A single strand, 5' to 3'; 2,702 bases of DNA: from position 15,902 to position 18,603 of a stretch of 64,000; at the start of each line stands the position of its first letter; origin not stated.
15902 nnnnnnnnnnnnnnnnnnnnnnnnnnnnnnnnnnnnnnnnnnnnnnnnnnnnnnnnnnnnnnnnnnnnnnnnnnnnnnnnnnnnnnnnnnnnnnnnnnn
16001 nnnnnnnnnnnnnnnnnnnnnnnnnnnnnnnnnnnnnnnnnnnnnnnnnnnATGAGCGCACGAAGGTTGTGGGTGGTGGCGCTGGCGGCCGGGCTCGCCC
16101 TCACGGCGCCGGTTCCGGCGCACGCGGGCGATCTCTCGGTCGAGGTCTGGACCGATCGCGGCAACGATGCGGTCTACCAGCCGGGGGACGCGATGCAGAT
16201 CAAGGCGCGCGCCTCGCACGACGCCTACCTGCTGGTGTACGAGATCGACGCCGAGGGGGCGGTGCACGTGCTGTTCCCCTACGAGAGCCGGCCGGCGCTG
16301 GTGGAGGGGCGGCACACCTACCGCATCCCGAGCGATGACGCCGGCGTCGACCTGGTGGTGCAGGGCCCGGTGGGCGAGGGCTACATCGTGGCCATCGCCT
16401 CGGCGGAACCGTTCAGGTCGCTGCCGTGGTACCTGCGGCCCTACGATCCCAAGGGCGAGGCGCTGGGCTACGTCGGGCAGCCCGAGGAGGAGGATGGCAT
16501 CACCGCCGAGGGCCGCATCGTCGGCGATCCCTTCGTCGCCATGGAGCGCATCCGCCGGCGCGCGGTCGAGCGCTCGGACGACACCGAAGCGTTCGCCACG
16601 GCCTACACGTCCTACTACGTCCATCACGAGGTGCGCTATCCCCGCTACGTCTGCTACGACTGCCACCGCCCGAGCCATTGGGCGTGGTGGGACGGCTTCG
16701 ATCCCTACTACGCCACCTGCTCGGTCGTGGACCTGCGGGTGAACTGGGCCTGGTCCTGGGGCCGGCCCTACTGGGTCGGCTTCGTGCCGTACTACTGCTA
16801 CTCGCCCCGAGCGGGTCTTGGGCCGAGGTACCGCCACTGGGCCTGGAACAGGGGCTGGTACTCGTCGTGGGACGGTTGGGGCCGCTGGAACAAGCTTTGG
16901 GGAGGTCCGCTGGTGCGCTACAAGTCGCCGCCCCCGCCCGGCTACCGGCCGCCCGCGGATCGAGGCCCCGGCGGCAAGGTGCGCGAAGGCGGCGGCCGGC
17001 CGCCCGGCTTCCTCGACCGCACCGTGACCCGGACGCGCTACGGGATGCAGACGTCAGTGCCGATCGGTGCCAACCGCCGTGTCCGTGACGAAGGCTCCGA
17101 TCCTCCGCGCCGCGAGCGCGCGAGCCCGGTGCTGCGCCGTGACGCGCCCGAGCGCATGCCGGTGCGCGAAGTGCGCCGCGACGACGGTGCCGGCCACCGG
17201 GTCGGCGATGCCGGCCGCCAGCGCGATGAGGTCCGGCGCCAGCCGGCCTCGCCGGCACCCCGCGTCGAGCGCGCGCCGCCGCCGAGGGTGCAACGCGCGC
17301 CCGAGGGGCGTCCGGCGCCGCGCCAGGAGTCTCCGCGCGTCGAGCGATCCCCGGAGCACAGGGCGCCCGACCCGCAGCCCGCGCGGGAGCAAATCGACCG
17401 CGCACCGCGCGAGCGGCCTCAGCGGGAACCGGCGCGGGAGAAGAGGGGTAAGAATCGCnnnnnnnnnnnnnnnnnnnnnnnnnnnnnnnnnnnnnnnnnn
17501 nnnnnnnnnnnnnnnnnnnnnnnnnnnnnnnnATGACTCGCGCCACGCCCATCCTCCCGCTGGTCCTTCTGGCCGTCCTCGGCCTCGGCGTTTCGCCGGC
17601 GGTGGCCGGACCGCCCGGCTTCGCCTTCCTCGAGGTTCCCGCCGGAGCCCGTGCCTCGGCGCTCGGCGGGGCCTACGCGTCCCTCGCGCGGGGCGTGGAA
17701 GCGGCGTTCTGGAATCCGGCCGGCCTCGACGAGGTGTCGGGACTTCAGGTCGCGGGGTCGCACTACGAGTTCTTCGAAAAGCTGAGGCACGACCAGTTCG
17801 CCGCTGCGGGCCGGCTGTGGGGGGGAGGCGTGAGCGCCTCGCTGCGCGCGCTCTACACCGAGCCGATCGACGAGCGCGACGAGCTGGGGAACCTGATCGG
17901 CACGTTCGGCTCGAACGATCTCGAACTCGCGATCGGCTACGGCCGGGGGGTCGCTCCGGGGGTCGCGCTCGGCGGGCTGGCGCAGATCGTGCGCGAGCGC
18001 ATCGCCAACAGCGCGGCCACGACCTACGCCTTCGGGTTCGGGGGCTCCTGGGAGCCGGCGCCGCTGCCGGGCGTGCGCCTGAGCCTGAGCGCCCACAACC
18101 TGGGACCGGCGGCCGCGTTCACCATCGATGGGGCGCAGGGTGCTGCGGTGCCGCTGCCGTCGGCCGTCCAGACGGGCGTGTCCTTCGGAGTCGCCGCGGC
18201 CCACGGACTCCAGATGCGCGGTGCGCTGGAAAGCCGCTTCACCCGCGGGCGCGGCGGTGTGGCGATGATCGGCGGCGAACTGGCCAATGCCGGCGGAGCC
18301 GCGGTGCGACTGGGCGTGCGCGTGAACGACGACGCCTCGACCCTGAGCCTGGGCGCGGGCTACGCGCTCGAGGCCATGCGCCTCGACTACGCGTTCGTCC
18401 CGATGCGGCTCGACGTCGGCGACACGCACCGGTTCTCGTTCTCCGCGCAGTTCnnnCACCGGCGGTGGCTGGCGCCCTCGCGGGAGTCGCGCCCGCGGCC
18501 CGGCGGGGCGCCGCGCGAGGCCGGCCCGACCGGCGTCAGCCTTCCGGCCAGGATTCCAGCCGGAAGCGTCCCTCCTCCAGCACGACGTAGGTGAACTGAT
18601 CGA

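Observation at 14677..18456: Sigma54-driven envelope operon whose two middle genes share an unusual CYDCH-x(3-9)-DPYY-x(1-2)-C module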

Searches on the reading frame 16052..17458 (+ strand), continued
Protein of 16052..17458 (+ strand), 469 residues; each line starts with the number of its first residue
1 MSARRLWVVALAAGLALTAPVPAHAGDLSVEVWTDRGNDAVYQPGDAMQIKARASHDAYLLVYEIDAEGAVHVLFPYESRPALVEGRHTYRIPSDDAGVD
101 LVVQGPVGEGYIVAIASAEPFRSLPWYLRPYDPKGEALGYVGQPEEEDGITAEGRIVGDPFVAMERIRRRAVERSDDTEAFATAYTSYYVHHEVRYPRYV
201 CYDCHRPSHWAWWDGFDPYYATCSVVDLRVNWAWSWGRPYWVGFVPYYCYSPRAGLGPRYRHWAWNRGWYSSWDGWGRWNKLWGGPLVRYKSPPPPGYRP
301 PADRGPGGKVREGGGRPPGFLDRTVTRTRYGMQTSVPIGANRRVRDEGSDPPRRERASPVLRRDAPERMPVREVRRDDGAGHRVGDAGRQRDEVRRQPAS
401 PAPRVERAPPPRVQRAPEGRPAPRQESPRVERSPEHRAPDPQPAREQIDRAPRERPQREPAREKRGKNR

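Call 36: predict_structure(alignment_id=A5)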
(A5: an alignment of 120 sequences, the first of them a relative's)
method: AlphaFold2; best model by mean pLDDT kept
length: 469 residues; sequences in the alignment: 120
mean_pLDDT: 63.5   pTM: 0.53
mean pLDDT of the five models: 63.5, 62.7, 62.0, 61.5, 61.0
residues with pLDDT >= 90: 111; 70-90: 72; 50-70: 78; < 50: 208
segments of 3 or more residues with pLDDT < 50: 196-220, 230-239, 242-246, 272-277, 286-296, 298-306, 308-350, 353-358, 360-365, 367-393, 395-400, 404-408, 413-415, 424-427, 429-438, 444-451, 453-455, 457-459, 461-466
pLDDT, mean of each block of 10 residues (from residue 1): 76 80 75 95 96 97 94 89 95 93 87 97 92 78 78 86 89 91 94 59 44 44 57 42 48 65 63 48 47 44 45 42 37 36 37 47 44 39 42 44 48 47 47 44 47 49 45
secondary structure, 60 per line:
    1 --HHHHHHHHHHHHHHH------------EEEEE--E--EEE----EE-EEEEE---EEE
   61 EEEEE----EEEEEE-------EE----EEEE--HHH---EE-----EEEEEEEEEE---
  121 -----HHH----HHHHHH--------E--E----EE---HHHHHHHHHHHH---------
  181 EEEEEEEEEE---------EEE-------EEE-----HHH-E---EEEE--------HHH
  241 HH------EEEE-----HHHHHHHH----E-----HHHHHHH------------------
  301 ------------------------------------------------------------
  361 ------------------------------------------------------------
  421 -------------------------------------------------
elements in order: H3-17 E30-34 E40-42 E50-54 E58-65 E70-75 E89-92 E108-117 H133-138 H160-171 E181-190 E200-202 E210-212 E226-229 H238-242 E249-252 H258-265 H276-282

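Call 40: fold_search(model_id=the predicted structure, library=pdb)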
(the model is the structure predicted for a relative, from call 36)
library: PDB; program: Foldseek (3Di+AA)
matches with E <= 10: 1766; with E <= 0.001: 0
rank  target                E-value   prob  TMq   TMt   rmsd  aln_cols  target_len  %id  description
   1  6ndq_B                1.2e-02  0.87  0.12  0.26   5.1        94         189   12  Crystal structure of a LPMO from Kitasatospora papulosa (released 2019-12-18)
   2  9kvd_G                1.2e-02  0.84  0.13  0.44   8.9        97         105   18  Cryo-EM structure of SARS-CoV-2 prototype spike protein in complex with triple-nAb 3G5, 4H5 and 4C11 (released 2025-08-20)
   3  5gxb_B                1.2e-02  0.77  0.13  0.36   5.6       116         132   12  crystal structure of a LacY/Nanobody complex (released 2016-10-26)
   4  9ea9_K                1.3e-02  0.85  0.13  0.44   6.0       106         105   16  Crystal structure of BoNT/A-NTNH-HA70 -VHH_F12-VHH_H7-Fab_NTNH complex (released 2025-09-17)
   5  6pal_B                1.3e-02  0.80  0.11  0.12  10.8        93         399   13  Bacteroides uniformis endo-laminarinase BuGH158 from the beta(1,3)-glucan utilization locus (released 2020-04-01)
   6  6edu_J                1.3e-02  0.66  0.12  0.35   7.5       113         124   12  B41 SOSIP.664 in complex with soluble CD4 (D1-D2), the co-receptor mimicking antibody 21c and the broadly neutralizing (released 2018-10-17)
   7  6rnk_B                1.6e-02  0.84  0.15  0.43   9.3       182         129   12  Crystal structure of a humanized (K18E, K269N) rat succinate receptor SUCNR1 (GPR91) in complex with a nanobody and an (released 2019-08-14)
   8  8tco_D                1.7e-02  0.87  0.13  0.44   5.4       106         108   12  HCMV Trimer in complex with CS2it1p2_F7K Fab and CS4tt1p1_E3K Fab (released 2023-08-09)
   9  8en4_C                1.7e-02  0.66  0.11  0.36   8.8       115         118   15  Structure of GII.4 norovirus in complex with Nanobody 53 (released 2023-03-15)
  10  7lk4_F                1.8e-02  0.60  0.12  0.32   6.1       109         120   12  Crystal structure of BAK L100A in complex with activating antibody fragments (released 2022-02-09)
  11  1op9_A                1.9e-02  0.69  0.13  0.39   7.3       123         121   11  Complex of human lysozyme with camelid VHH HL6 antibody fragment (released 2003-10-14)
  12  8sfs_C                2.0e-02  0.66  0.13  0.37   7.8       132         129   11  High Affinity nanobodies against GFP (released 2024-05-22)
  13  5uoe_T                2.2e-02  0.82  0.12  0.42   6.7        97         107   14  Crystal Structure Analysis of Elbow-Engineered-Fab-Bound Human Insulin Degrading Enzyme (IDE) (released 2018-02-07)
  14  8e6k_I                2.2e-02  0.77  0.12  0.41   5.9        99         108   15  2H08 Fab in complex with influenza virus neuraminidase from A/Brevig Mission/1/1918 (H1N1) (released 2023-08-09)
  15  9lly_G                2.2e-02  0.51  0.12  0.32   7.6       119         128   10  Cryo-EM structure of RSV pre-F (sc9-10 DS-Cav1, strain A2) in complex with Fabs 1A2 and 1B6 (released 2026-01-21)
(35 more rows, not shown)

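Call 65: search_protein_families(library=pfam, proteins=[L078:8855-12277:+], max_evalue=0.01)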
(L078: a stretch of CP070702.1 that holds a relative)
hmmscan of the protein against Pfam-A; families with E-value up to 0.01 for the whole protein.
L078:8855-12277:+ (1140 aa): 4 families
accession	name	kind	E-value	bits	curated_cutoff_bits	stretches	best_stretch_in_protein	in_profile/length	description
PF08309.17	LVIVD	-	1.8e-89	293.3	20.2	10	203-243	2-42/42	LVIVD repeat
PF13860.13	FlgD_ig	-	4.9e-07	30.1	27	1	1073-1127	21-75/79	FlgD Ig-like domain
PF21544.3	PorZ_N_b_propeller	-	2.3e-06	28.4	27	0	204-272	80-144/154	TSS9, PorZ, N-terminal beta-propeller domain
PF09826.15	Beta_propel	-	0.0027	17.1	22.4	0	222-262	90-130/495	Beta propeller domain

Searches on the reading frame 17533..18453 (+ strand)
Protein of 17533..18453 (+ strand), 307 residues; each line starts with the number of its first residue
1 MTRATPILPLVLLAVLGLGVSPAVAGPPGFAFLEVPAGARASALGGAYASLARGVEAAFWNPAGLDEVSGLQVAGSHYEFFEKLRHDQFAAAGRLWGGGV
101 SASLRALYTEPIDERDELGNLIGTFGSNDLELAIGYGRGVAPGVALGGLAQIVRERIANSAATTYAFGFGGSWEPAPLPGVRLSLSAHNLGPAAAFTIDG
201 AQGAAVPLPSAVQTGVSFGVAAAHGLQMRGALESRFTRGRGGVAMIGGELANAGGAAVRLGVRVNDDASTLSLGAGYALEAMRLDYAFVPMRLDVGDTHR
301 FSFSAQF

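Call 4: search_protein_families(library=pfam, proteins=[window:17533-18453:+], max_evalue=0.1)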
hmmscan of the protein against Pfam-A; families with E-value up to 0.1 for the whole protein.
seq(307 aa): 1 family
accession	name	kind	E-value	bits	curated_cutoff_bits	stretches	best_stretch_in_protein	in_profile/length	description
PF03687.19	UPF0164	-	0.0031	16.8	21.4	1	31-110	42-121/325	Uncharacterised protein family (UPF0164)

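Call 7: search_protein_families(library=ncbifam, proteins=[window:17533-18453:+], max_evalue=0.1)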
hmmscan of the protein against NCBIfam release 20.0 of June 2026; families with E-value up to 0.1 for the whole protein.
seq(307 aa): 4 families
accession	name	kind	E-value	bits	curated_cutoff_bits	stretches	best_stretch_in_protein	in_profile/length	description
NF033709.1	PorV_fam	subfamily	1.3e-31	110.4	90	1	29-307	3-326/326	PorV/PorQ family protein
NF033711.1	T9SS_PorQ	equivalog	2.8e-19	69.3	220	1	21-220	17-213/335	type IX secretion system protein PorQ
NF052325.1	PorVQ2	equivalog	6.9e-11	41.7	325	1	32-169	29-178/354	putative type IX sorting system protein PorV2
NF033710.1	T9SS_OM_PorV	equivalog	0.0017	17.6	250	1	29-146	25-148/367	type IX secretion system outer membrane channel protein PorV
